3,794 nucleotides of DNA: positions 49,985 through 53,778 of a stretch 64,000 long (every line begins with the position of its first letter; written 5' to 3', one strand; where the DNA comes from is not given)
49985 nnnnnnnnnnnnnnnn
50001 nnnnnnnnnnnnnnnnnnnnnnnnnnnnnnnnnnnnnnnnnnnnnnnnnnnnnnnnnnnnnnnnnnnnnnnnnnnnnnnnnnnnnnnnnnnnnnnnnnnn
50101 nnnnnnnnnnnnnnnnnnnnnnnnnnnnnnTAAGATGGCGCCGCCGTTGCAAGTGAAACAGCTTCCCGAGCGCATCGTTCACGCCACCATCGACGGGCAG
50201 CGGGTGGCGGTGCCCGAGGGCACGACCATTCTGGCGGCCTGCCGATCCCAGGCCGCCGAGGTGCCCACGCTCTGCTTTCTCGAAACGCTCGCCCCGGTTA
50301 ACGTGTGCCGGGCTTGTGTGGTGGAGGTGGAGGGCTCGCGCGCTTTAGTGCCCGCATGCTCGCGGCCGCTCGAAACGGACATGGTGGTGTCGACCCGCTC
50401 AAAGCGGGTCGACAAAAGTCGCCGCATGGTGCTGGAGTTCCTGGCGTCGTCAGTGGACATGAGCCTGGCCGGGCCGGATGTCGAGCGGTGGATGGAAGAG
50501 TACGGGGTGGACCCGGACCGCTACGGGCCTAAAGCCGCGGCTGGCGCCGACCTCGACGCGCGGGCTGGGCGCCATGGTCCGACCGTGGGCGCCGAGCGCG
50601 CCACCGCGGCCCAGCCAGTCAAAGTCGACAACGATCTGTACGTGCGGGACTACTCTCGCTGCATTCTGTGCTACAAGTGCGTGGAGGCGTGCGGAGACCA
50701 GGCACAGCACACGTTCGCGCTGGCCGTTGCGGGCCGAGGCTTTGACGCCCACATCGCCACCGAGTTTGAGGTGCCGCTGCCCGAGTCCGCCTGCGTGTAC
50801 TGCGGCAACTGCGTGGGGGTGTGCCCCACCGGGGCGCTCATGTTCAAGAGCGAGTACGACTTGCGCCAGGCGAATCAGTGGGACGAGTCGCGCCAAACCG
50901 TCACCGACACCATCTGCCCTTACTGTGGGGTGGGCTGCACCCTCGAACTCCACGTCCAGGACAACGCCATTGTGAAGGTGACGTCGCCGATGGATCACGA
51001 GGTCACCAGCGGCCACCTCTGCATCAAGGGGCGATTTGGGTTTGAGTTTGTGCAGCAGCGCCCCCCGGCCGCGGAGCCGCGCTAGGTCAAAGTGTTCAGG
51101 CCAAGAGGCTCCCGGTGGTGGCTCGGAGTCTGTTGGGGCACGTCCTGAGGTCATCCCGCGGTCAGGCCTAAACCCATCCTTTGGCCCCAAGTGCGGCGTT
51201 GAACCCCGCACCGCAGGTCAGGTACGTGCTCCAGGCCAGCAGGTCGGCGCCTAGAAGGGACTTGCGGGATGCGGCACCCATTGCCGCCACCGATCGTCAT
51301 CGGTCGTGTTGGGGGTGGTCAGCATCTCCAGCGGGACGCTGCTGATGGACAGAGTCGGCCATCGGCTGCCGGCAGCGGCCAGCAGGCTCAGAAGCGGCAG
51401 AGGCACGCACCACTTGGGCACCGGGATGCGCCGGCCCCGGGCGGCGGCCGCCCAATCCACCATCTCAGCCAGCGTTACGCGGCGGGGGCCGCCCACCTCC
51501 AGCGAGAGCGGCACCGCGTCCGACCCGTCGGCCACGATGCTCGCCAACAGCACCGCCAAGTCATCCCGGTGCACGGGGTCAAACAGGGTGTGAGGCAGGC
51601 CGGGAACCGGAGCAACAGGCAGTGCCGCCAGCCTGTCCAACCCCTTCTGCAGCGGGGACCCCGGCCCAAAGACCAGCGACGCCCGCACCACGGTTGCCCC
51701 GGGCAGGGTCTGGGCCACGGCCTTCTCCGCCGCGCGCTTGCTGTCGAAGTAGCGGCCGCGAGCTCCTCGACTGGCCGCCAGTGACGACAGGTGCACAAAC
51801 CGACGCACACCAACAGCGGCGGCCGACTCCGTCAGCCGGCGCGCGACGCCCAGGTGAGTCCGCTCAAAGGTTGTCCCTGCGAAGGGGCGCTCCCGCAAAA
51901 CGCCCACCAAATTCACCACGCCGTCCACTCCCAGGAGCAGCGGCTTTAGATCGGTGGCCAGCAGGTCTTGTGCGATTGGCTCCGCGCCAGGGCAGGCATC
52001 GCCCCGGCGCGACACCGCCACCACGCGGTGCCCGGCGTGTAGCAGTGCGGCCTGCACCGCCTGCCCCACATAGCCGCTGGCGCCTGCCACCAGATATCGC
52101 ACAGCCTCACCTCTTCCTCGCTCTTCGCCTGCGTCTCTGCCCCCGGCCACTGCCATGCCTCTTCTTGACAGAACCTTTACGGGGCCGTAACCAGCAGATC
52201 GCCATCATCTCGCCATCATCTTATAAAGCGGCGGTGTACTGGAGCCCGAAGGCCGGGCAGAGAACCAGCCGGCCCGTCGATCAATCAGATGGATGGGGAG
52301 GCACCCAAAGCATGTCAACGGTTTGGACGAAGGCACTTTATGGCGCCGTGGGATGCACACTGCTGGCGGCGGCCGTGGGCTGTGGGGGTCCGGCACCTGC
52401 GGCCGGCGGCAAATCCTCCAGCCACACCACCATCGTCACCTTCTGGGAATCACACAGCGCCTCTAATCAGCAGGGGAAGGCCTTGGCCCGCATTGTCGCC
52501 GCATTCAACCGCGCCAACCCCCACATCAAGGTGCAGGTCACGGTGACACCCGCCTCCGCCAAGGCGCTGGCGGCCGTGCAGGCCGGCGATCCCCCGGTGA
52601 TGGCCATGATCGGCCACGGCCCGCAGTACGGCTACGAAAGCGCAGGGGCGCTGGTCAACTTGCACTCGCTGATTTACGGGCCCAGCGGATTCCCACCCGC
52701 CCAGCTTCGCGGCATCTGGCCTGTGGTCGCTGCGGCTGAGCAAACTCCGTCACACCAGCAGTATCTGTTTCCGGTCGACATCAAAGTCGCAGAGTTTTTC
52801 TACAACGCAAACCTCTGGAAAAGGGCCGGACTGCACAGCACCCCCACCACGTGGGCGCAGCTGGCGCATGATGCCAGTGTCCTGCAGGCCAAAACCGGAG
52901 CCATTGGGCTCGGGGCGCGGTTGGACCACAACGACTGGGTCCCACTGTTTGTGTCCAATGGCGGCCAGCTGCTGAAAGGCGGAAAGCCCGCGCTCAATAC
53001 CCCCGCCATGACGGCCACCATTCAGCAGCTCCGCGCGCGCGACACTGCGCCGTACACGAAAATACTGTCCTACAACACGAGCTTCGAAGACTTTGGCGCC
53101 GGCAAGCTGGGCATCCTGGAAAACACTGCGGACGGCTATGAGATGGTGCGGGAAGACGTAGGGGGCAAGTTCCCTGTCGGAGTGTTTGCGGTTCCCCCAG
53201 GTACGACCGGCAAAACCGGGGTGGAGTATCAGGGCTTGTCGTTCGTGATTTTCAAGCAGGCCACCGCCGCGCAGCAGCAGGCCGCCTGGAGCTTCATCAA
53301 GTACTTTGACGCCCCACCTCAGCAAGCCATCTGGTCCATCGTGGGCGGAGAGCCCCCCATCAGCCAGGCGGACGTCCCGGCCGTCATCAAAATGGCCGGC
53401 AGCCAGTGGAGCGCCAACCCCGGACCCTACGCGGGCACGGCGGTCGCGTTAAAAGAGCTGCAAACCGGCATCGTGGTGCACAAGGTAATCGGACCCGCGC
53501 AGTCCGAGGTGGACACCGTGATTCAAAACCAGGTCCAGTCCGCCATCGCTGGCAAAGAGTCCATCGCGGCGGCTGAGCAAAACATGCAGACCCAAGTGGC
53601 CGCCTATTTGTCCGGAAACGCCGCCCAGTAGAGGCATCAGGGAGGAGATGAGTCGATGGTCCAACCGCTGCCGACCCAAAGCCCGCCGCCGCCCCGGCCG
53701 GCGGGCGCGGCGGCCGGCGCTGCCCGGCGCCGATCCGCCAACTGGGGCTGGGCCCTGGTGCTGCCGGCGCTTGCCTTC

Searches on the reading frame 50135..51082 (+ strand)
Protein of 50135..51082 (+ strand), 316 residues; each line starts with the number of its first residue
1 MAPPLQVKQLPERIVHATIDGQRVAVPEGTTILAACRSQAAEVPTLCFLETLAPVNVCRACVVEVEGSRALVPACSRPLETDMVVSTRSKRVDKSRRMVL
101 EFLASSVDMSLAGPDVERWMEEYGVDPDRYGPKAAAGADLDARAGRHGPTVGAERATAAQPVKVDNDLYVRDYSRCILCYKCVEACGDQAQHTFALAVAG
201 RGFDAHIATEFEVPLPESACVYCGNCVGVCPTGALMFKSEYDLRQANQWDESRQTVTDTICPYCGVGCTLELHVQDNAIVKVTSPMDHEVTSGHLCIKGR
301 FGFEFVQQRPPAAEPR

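Call 9: search_protein_families(library=pfam, proteins=[window:50135-51082:+])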
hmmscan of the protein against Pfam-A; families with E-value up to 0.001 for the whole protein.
window:50135-51082:+ (316 aa): 9 families
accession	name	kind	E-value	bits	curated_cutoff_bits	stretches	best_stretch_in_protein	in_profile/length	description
PF04879.21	Molybdop_Fe4S4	-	3.4e-20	72.2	22.7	1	255-307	2-54/55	Molybdopterin oxidoreductase Fe4S4 domain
PF13510.11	Fer2_4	-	2.8e-18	66.2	22.8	1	14-89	3-81/82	2Fe-2S iron-sulfur cluster binding domain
PF22117.2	Fer4_Nqo3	-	4.5e-09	36.8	27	1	172-235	7-66/67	NADH-quinone oxidoreductase subunit 3, ferredoxin-like domain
PF12838.12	Fer4_7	-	4.9e-09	36.9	27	1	175-234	1-52/52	4Fe-4S dicluster domain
PF00037.32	Fer4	-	7.2e-09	35.6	21.1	2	217-235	5-23/24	4Fe-4S binding domain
PF13187.11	Fer4_9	-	3.5e-06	27.4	27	1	175-234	1-51/52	4Fe-4S dicluster domain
PF14697.11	Fer4_21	-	2.3e-05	24.9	35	1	173-233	5-55/59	4Fe-4S dicluster domain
PF13237.11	Fer4_10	-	4.5e-05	23.7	25.5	0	218-268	7-48/53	4Fe-4S dicluster domain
PF12837.12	Fer4_6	-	0.00035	20.8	25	0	171-190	4-23/24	4Fe-4S binding domain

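Call 63: search_protein_families(library=ncbifam, proteins=[window:50135-51082:+], max_evalue=1e-10)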
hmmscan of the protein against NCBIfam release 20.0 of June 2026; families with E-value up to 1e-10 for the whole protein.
window:50135-51082:+ (316 aa): 10 families
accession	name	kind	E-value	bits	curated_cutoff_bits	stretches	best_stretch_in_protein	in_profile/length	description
NF040763.1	FeFe_hydrog_A6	exception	1.3e-45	155.9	765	2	15-106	1-92/571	NADH-dependent [FeFe] hydrogenase, group A6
NF005745.0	PRK07569.1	equivalog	4.8e-40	137.4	333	2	14-105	3-94/238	bidirectional hydrogenase complex protein HoxU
TIGR01973.1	NuoG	equivalog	8.8e-40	137.1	470.05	2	18-103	2-87/606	NADH-quinone oxidoreductase subunit NuoG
NF006305.0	PRK08493.1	equivalog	9.5e-29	100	591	1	16-102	3-87/819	NADH-quinone oxidoreductase subunit G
NF005895.0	PRK07860.1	equivalog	5.9e-28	97.3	802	2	9-103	12-108/811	NADH-quinone oxidoreductase subunit G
NF040762.1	Hydr_FeFe_Clost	exception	1.2e-26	93.5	900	1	18-100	4-86/572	ferredoxin hydrogenase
NF009454.0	PRK12814.1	equivalog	2.6e-17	62.5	916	1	15-103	4-92/657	putative NADPH-dependent glutamate synthase small subunit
TIGR01591.1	Fdh-alpha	equivalog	5.9e-16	57.7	666.25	1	259-310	1-52/672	formate dehydrogenase subunit alpha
TIGR02512.1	FeFe_hydrog_A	subfamily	1.4e-14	53.8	405.95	1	170-267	3-98/375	[FeFe] hydrogenase, group A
NF004537.0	PRK05888.1-3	equivalog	8.3e-11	41.8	163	0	219-248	114-143/204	NADH-quinone oxidoreductase subunit NuoI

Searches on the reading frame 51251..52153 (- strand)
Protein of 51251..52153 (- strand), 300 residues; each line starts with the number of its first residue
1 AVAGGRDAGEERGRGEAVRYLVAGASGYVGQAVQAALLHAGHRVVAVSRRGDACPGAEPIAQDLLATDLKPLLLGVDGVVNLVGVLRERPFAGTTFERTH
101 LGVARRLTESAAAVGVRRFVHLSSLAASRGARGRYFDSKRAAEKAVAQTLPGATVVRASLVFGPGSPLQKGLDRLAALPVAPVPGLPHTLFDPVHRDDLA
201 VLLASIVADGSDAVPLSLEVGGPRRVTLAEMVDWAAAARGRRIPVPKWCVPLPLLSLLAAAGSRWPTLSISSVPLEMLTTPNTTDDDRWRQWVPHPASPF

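Call 9: search_protein_families(library=pfam, proteins=[window:51251-52153:-])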
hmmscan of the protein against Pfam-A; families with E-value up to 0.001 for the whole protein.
window:51251-52153:- (300 aa): 5 families
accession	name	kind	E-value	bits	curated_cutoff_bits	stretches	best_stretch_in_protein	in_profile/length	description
PF01370.27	Epimerase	-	1.5e-12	47.9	20.9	1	21-125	2-116/240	NAD dependent epimerase/dehydratase family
PF13460.12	NAD_binding_10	-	1.1e-09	38.9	27.2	1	24-150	1-135/184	NAD(P)H-binding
PF04321.23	RmlD_sub_bind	-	1.7e-05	24.5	27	0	133-164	123-154/287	RmlD substrate binding domain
PF05368.20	NmrA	-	3.3e-05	24.1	27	1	21-148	6-136/298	NmrA-like family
PF08659.16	KR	-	0.00059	20.2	22.6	0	20-58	3-42/180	KR domain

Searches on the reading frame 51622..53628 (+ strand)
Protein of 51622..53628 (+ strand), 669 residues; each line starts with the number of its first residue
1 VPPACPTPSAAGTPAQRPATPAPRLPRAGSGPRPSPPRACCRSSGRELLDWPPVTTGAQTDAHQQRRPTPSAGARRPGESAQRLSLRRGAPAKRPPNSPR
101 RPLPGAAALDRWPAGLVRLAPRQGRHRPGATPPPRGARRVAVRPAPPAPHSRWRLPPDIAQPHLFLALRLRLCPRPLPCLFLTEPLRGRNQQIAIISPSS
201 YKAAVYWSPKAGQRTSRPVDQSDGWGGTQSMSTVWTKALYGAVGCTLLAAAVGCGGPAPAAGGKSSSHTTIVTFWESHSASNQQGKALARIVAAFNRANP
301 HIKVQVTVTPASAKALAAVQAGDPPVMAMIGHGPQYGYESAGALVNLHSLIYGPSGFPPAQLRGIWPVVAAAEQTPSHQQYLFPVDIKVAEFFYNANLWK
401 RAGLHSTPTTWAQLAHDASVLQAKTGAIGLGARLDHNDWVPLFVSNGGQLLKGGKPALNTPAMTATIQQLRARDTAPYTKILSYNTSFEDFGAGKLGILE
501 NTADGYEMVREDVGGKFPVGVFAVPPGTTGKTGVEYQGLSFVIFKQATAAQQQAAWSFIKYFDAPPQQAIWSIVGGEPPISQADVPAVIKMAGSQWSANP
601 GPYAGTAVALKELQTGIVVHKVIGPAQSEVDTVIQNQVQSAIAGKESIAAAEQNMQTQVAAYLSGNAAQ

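Call 9: search_protein_families(library=pfam, proteins=[window:51622-53628:+])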
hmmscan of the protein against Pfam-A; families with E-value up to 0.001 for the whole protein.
window:51622-53628:+ (669 aa): 2 families
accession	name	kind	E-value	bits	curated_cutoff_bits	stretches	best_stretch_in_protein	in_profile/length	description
PF13416.11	SBP_bac_8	-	4.8e-23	82.8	27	1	291-582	2-263/279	Bacterial extracellular solute-binding protein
PF01547.30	SBP_bac_1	-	1.6e-19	71.5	26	1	280-568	2-306/307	Bacterial extracellular solute-binding protein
